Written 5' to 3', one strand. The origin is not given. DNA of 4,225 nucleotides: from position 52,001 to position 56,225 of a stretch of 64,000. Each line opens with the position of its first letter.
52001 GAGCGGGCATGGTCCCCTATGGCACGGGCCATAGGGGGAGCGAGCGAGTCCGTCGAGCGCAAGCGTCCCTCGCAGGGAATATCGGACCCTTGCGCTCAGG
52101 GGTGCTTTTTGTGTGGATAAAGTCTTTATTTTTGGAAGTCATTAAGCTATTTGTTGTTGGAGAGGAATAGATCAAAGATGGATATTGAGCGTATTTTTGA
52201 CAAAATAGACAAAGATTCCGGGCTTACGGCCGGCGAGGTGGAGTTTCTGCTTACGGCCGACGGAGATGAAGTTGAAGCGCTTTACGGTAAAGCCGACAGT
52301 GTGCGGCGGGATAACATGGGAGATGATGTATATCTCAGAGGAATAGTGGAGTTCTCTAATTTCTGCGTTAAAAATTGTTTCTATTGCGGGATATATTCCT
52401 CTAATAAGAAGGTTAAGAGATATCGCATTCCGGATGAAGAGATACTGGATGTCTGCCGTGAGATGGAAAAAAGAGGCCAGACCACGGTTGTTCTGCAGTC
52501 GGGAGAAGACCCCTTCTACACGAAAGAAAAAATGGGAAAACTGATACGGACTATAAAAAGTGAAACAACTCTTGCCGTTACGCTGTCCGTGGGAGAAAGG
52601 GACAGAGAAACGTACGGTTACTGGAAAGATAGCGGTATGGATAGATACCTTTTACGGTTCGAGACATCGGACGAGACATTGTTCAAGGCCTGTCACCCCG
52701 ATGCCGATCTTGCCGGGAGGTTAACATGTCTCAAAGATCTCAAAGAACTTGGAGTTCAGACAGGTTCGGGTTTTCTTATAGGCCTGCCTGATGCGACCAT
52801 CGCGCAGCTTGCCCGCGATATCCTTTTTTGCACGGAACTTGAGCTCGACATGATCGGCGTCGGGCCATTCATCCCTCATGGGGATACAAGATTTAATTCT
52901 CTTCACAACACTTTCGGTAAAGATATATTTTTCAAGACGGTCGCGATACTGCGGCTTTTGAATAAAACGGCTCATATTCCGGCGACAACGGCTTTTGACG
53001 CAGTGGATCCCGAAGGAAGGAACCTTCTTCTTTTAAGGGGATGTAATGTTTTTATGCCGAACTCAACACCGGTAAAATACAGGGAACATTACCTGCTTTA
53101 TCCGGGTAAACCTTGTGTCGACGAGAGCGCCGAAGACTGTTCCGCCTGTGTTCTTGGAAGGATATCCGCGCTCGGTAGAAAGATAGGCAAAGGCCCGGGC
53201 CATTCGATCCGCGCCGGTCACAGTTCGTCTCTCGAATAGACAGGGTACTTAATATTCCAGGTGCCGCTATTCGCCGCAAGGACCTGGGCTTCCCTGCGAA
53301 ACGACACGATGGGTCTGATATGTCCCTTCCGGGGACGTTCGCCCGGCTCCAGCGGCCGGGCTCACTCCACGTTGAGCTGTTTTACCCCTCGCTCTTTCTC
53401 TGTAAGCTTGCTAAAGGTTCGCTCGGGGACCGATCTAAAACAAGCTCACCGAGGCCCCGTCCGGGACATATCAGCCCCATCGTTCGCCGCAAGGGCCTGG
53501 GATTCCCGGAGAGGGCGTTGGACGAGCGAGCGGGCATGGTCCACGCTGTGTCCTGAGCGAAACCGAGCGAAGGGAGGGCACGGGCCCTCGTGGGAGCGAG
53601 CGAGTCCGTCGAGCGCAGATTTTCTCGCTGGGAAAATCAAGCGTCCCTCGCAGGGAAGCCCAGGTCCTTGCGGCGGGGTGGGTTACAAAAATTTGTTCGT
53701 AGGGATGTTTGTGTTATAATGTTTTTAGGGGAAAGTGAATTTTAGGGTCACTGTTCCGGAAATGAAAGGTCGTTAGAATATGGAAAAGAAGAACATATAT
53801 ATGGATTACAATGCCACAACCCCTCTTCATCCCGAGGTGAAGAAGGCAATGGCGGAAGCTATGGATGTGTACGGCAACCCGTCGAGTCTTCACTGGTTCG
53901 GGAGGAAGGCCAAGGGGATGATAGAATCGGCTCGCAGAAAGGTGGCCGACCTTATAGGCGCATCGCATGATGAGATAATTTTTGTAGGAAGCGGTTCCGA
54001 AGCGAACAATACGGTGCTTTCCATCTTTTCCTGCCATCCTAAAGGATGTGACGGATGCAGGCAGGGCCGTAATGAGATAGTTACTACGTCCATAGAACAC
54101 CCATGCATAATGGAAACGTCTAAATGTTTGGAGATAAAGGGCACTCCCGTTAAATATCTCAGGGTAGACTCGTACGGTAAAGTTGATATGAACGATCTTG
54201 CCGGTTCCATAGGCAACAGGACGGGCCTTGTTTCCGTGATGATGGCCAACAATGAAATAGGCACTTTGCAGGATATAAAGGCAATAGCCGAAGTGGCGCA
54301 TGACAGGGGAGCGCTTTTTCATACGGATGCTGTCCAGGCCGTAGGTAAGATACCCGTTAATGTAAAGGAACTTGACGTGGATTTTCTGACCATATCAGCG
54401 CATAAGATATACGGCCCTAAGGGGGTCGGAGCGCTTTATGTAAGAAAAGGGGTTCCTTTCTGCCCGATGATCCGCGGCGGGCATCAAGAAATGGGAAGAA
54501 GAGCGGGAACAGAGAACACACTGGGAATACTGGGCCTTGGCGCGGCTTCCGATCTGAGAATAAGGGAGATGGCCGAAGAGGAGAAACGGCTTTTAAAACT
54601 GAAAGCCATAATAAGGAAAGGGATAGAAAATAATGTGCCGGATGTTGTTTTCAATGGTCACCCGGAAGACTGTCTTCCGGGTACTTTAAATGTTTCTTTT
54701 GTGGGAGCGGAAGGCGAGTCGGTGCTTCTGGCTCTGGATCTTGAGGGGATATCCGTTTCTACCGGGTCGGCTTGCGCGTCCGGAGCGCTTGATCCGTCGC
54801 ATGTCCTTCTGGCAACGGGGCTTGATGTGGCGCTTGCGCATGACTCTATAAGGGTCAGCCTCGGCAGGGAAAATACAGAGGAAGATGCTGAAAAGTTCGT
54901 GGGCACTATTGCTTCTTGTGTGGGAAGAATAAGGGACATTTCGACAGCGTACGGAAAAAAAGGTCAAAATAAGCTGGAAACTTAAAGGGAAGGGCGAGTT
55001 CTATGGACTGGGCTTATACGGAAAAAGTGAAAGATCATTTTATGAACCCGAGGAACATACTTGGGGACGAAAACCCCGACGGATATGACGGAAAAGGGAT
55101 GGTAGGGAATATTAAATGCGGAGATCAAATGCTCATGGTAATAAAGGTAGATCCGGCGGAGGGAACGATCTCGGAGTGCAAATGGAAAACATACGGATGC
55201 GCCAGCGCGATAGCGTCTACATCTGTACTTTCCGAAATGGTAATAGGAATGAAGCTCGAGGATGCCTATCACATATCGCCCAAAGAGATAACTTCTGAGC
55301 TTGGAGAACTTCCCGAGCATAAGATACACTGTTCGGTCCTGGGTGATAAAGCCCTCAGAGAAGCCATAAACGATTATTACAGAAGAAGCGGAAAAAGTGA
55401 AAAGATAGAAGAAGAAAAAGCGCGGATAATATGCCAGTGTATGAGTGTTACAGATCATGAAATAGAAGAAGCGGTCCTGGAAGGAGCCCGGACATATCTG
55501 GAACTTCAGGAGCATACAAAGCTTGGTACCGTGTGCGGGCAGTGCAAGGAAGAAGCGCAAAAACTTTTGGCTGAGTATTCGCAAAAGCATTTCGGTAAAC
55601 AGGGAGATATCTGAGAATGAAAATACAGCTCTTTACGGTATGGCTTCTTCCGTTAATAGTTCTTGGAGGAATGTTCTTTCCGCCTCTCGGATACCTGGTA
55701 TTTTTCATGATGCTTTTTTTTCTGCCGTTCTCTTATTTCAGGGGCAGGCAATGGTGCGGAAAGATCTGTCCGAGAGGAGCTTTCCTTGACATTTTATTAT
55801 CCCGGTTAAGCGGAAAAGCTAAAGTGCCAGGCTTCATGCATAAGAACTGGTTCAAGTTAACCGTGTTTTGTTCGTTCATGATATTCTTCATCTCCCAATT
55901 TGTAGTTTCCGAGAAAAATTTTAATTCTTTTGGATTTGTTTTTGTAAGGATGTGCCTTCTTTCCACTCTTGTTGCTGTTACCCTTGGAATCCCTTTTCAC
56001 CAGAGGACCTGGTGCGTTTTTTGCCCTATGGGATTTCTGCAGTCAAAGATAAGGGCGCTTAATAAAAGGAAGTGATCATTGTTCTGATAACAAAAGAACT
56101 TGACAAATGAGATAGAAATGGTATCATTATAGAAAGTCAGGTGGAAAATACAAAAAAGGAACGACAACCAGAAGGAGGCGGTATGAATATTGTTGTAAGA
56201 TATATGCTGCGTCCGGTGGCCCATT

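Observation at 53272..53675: Second repeat family (B): 404-bp nested inverted-repeat element with perfect 28-bp TIRs between hydE and nifS, plus a related 110-bp copy at 51991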

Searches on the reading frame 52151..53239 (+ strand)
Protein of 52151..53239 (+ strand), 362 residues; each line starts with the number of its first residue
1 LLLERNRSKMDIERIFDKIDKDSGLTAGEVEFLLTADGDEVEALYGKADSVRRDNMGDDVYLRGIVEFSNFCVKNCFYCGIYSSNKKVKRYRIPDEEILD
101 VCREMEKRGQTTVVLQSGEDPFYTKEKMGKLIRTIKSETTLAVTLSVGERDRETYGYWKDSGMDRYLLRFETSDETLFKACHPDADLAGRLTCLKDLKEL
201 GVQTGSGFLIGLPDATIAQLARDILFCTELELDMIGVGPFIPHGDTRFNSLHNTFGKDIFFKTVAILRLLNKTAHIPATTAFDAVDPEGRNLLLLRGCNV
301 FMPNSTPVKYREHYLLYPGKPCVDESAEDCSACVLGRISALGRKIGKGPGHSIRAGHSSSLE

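Call 16: search_protein_families(library=pfam, proteins=[window:52151-53239:+])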
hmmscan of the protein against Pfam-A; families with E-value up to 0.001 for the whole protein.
window:52151-53239:+ (362 aa): 1 family
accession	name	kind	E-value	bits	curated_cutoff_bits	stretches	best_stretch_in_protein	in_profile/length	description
PF04055.27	Radical_SAM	-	2.2e-19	70.7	29.5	1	66-224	1-163/166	Radical SAM superfamily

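Call 27: find_homologous_proteins(query=window:52178-53239:+, max_evalue=1e-30)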
Query window:52178-53239:+ (353 aa): 7142 proteins with E <= 1e-30 among 8000 candidates; the best 120 are listed.
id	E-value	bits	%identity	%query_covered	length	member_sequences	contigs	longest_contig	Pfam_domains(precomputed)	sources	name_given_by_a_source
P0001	1.0e-201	687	85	100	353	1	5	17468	PF04055.28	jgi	jgi:biotin synthase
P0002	4.2e-189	646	79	98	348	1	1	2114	PF04055.28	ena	-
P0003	2.8e-186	637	92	84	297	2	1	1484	PF04055.28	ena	-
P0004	3.2e-179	613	77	97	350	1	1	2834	PF04055.28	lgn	-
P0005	5.4e-176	603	75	98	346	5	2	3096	PF04055.28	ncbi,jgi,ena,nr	ncbi:MAG TPA: [FeFe] hydrogenase H-cluster radical SAM maturase HydE [Candidatus Omnitrophota bacter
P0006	2.2e-175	601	76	98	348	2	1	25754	PF04055.28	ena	-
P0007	8.5e-175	599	75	98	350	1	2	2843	PF04055.28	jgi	jgi:biotin synthase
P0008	2.1e-174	598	75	98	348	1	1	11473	PF04055.28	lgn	-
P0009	5.6e-173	593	75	98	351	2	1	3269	PF04055.28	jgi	jgi:biotin synthase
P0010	1.5e-166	572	71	98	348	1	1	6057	PF04055.28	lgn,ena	-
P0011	3.5e-155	534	66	98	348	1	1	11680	PF04055.28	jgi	jgi:biotin synthase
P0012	8.5e-154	530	66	98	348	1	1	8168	PF04055.28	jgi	jgi:biotin synthase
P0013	1.4e-153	529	66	98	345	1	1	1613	PF04055.28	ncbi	-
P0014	3.6e-153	528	67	98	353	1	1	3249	PF04055.28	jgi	-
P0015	8.8e-153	526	67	98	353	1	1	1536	PF04055.28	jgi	jgi:biotin synthase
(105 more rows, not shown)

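Call 28: find_encoding_contigs(protein=P0001, flank=6000, max_places=5)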
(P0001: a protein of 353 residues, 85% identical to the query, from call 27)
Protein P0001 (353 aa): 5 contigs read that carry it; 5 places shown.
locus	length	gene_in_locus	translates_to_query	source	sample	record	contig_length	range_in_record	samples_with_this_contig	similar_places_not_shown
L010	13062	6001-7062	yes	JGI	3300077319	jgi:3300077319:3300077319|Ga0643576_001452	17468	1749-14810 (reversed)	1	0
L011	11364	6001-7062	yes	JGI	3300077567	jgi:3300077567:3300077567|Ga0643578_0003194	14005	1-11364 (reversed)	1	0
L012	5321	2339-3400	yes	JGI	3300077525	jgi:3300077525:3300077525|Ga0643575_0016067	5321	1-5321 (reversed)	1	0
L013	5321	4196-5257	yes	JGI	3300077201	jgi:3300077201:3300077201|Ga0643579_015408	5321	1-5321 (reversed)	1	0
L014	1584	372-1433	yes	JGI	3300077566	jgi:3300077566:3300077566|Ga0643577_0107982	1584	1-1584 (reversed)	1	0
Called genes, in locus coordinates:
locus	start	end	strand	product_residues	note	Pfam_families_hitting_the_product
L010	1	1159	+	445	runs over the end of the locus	PF02812:ELFV_dehydrog_N, PF00208:ELFV_dehydrog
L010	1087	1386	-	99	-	-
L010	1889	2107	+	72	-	-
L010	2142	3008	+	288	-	PF02581:TMP-TENI, PF02597:ThiS (weak)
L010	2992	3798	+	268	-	PF05690:ThiG, PF00977:His_biosynth (weak)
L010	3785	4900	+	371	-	PF04055:Radical_SAM, PF06968:BATS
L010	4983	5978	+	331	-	PF02568:ThiI (weak), PF03054:tRNA_Me_trans (weak), PF18297:NFACT-R_2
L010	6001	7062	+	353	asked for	PF04055:Radical_SAM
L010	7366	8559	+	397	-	PF00266:Aminotran_5, PF01212:Beta_elim_lyase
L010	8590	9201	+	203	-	PF01592:NifU_N, PF04324:Fer2_BFD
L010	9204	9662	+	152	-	PF12801:Fer4_5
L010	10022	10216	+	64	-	-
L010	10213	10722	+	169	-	PF00210:Ferritin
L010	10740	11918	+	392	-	PF00753:Lactamase_B, PF19583:ODP, PF12706:Lactamase_B_2, PF00258:Flavodoxin_1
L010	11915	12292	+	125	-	PF06397:Desulfoferrod_N, PF01880:Desulfoferrodox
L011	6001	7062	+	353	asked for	PF04055:Radical_SAM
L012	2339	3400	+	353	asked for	PF04055:Radical_SAM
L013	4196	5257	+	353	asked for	PF04055:Radical_SAM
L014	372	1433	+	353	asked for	PF04055:Radical_SAM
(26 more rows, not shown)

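Call 29: find_encoding_contigs(protein=P0006, flank=6000, max_places=3)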
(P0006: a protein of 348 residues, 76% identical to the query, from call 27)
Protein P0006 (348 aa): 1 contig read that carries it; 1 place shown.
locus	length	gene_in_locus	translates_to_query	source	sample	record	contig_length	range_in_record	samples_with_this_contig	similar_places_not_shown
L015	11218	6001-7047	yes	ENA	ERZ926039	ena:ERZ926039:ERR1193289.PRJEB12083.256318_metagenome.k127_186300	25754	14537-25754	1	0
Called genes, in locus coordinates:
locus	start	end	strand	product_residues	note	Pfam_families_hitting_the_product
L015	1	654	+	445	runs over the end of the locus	PF02812:ELFV_dehydrog_N, PF00208:ELFV_dehydrog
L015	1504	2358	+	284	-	PF02581:TMP-TENI, PF02597:ThiS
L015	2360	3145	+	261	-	PF05690:ThiG, PF00977:His_biosynth (weak)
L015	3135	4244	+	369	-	PF04055:Radical_SAM, PF06968:BATS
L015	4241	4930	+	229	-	PF00899:ThiF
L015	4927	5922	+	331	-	PF02568:ThiI, PF03054:tRNA_Me_trans, PF18297:NFACT-R_2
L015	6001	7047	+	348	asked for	PF04055:Radical_SAM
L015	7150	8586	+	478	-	PF02321:OEP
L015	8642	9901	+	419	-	PF25917:BSH_RND, PF25973:BSH_CzcB (faint), PF25876:HH_MFP_RND, PF25944:Beta-barrel_RND, PF25954:Beta-barrel_RND_2 (faint), PF25967:RND-MFP_C, PF25989:YknX_C (faint)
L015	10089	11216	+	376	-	?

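Call 30: find_encoding_contigs(protein=P0008, flank=6000, max_places=3)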
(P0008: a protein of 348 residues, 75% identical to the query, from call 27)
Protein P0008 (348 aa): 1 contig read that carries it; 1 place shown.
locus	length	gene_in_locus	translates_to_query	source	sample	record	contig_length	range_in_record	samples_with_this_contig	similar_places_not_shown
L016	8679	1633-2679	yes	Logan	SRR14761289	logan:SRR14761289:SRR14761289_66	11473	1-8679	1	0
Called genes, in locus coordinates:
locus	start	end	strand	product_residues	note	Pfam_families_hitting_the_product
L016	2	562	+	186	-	?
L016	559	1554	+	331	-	PF02568:ThiI, PF03054:tRNA_Me_trans, PF18297:NFACT-R_2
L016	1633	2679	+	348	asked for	PF04055:Radical_SAM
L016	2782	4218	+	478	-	PF02321:OEP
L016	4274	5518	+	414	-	PF25917:BSH_RND, PF25973:BSH_CzcB (faint), PF25876:HH_MFP_RND, PF25944:Beta-barrel_RND, PF25967:RND-MFP_C, PF25989:YknX_C (faint)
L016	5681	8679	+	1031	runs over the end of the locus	PF00873:ACR_tran, PF03176:MMPL (faint)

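Call 37: find_encoding_contigs(protein=P0003, flank=3000, max_places=4)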
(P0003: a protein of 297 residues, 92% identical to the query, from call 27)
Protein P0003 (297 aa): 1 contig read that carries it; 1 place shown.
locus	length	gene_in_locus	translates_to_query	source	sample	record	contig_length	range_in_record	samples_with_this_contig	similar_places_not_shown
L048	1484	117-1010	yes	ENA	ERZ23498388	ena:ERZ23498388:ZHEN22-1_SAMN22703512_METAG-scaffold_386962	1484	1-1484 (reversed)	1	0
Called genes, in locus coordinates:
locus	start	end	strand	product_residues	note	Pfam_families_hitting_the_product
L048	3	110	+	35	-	?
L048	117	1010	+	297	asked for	PF04055:Radical_SAM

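Call 38: find_encoding_contigs(protein=P0002, flank=3000, max_places=4)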
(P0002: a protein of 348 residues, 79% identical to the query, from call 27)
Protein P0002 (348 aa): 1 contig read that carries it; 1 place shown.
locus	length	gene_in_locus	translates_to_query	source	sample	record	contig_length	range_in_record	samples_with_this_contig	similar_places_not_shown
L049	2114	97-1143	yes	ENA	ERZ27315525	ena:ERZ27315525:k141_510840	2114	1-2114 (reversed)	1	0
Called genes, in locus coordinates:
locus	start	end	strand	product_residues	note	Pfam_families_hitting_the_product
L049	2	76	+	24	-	?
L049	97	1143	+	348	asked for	PF04055:Radical_SAM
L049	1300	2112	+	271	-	?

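Call 39: find_encoding_contigs(protein=P0004, flank=3000, max_places=4)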
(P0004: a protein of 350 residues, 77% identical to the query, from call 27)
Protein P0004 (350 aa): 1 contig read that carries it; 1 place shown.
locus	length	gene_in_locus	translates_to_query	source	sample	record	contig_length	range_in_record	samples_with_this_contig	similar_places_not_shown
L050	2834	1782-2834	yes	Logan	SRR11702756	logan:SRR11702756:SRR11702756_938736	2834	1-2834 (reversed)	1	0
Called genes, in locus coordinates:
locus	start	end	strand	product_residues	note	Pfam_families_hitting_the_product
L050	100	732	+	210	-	PF00899:ThiF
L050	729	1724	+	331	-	PF02568:ThiI (weak), PF03054:tRNA_Me_trans, PF18297:NFACT-R_2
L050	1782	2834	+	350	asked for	PF04055:Radical_SAM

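Call 40: find_encoding_contigs(protein=P0005, flank=3000, max_places=4)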
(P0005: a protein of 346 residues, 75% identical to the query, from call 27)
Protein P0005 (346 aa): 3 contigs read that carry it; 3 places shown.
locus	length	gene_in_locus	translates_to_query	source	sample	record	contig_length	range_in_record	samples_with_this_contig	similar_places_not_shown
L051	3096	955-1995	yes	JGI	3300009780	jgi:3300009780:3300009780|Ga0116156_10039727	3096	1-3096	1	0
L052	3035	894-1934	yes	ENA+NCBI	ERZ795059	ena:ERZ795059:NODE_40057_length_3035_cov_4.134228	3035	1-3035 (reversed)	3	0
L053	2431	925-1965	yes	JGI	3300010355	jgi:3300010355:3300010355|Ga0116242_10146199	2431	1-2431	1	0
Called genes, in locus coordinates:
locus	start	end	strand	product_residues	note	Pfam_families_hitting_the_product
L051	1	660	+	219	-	?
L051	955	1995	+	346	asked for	PF04055:Radical_SAM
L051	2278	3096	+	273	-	?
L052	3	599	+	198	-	PF18297:NFACT-R_2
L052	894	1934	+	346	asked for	PF04055:Radical_SAM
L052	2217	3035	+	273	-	?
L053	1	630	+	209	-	?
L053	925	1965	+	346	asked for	PF04055:Radical_SAM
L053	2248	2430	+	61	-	?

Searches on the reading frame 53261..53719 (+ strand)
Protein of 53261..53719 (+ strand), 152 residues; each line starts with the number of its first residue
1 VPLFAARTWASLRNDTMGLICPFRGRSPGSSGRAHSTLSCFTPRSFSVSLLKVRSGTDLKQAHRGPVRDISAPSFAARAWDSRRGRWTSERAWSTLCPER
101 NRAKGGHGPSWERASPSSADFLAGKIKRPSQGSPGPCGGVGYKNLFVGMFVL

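Call 16: search_protein_families(library=pfam, proteins=[window:53261-53719:+])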
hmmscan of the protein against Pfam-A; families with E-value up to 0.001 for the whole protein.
window:53261-53719:+ (152 aa): 0 families

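Call 53: find_homologous_proteins(query=window:53261-53719:+, max_evalue=10)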
Query window:53261-53719:+ (152 aa): 1 proteins with E <= 10 among 25 candidates.
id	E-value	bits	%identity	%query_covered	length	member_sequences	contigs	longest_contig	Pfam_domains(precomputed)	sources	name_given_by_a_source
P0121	2.0e-97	342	99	100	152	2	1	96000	-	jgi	-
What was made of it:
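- Only one homologue, 99% identical, exists among 5.8 billion clusters (call 53).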

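Call 54: find_encoding_contigs(protein=P0121, flank=2500, max_places=4)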
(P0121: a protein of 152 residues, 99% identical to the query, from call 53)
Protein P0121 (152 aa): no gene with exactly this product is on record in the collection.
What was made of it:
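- Tried and rejected: The contig of P0121 is not on record (call 54).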

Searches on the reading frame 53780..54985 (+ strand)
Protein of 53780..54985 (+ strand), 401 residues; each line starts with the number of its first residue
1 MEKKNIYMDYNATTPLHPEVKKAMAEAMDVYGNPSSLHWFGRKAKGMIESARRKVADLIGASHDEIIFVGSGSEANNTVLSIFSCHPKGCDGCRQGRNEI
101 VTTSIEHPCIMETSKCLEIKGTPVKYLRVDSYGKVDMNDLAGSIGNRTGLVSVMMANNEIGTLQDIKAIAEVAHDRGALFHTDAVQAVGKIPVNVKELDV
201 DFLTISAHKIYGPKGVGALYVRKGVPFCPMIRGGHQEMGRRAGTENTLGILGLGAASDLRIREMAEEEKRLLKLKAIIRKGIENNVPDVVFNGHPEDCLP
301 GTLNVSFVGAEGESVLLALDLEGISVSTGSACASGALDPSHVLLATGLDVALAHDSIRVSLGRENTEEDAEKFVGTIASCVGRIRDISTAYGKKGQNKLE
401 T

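Call 16: search_protein_families(library=pfam, proteins=[window:53780-54985:+])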
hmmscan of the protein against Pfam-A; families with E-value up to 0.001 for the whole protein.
window:53780-54985:+ (401 aa): 4 families
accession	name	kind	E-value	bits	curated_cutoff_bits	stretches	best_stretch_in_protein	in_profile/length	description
PF00266.25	Aminotran_5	-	1.4e-79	268.2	21.5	1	6-373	1-371/371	Aminotransferase class-V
PF01212.27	Beta_elim_lyase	-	9.9e-09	35.3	27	1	51-209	37-199/288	Beta-eliminating lyase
PF01041.23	DegT_DnrJ_EryC1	-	0.00017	21.4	19.8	1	53-189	31-151/360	DegT/DnrJ/EryC1/StrS aminotransferase family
PF00155.27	Aminotran_1_2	-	0.0007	19.3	19.7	0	47-282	43-290/361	Aminotransferase class I and II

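Call 18: find_encoding_contigs(protein=window:53780-54985:+, flank=10000, max_places=10)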
Protein window:53780-54985:+ (401 aa): 2 contigs read that carry it; 2 places shown.
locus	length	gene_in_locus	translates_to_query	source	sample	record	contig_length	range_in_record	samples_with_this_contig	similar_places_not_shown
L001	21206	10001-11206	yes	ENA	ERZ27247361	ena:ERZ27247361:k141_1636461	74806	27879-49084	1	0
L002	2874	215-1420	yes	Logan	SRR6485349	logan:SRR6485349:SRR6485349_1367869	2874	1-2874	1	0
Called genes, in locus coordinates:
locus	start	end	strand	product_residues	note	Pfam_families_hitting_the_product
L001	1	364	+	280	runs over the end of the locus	PF00175:NAD_binding_1, PF10418:DHODB_Fe-S_bind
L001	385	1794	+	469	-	PF14691:Fer4_20, PF01262:AlaDh_PNT_C (faint), PF13738:Pyr_redox_3 (faint), PF01266:DAO (faint), PF07992:Pyr_redox_2, PF13450:NAD_binding_8 (weak), PF00070:Pyr_redox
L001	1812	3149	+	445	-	PF02812:ELFV_dehydrog_N, PF00208:ELFV_dehydrog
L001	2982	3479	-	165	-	-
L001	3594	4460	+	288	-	PF02581:TMP-TENI, PF02597:ThiS (weak)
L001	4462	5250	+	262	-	PF05690:ThiG, PF00977:His_biosynth (weak)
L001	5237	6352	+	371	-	PF04055:Radical_SAM, PF06968:BATS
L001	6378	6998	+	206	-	PF00899:ThiF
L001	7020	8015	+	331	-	PF02568:ThiI (weak), PF03054:tRNA_Me_trans, PF18297:NFACT-R_2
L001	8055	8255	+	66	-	-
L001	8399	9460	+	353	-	PF04055:Radical_SAM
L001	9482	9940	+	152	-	-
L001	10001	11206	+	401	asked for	PF00266:Aminotran_5, PF01212:Beta_elim_lyase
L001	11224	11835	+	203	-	PF01592:NifU_N, PF04324:Fer2_BFD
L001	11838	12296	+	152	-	PF12801:Fer4_5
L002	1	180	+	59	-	?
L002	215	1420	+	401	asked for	PF00266:Aminotran_5, PF01212:Beta_elim_lyase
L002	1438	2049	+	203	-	PF01592:NifU_N, PF04324:Fer2_BFD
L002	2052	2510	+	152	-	PF12801:Fer4_5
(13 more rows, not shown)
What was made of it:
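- The ORF is called as a gene in two assemblies (calls 18, 53).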

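Call 91: list_cluster_members(proteins=[window:53780-54985:+, window:17441-19540:+, window:31423-33033:+, window:45591-46928:+])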
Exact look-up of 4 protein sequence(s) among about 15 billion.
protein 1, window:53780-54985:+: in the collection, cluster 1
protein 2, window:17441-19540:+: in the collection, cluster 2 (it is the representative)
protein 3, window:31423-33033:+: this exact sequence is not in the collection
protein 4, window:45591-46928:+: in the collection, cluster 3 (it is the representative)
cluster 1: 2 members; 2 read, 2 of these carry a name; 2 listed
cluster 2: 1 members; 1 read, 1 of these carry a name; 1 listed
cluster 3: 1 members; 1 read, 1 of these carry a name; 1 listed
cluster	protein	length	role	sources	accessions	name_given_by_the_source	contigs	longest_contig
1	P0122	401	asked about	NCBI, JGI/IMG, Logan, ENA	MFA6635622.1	MAG: cysteine desulfurase family protein [Candidatus Omnitrophota bacterium]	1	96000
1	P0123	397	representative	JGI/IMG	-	cysteine desulfurase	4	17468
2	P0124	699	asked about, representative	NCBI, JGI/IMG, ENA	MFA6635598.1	MAG: glutamine synthetase III [Candidatus Omnitrophota bacterium]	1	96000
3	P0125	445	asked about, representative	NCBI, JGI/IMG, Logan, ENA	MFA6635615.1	MAG: NADP-specific glutamate dehydrogenase [Candidatus Omnitrophota bacterium]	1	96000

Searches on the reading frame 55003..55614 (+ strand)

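Call 16: search_protein_families(library=pfam, proteins=[window:55003-55614:+])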
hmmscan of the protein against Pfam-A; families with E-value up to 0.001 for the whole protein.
window:55003-55614:+ (203 aa): 2 families
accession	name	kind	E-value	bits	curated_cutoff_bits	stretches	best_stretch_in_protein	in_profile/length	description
PF01592.21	NifU_N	-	2.6e-40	138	22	1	4-130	1-125/127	NifU-like N terminal domain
PF04324.20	Fer2_BFD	-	5.9e-15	55.8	26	1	142-191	1-50/50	BFD-like [2Fe-2S] binding domain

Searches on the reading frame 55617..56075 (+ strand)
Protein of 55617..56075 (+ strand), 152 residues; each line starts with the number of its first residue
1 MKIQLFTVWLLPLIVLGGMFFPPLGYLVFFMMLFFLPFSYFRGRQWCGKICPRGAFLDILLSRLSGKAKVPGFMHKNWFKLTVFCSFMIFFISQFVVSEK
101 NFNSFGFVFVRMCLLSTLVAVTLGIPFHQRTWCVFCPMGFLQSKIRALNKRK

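Call 16: search_protein_families(library=pfam, proteins=[window:55617-56075:+])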
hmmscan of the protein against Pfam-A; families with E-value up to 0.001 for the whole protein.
window:55617-56075:+ (152 aa): 1 family
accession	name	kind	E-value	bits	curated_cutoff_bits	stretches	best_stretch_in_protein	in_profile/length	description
PF12801.12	Fer4_5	-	2.2e-10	40.8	22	1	25-71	2-48/48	4Fe-4S binding domain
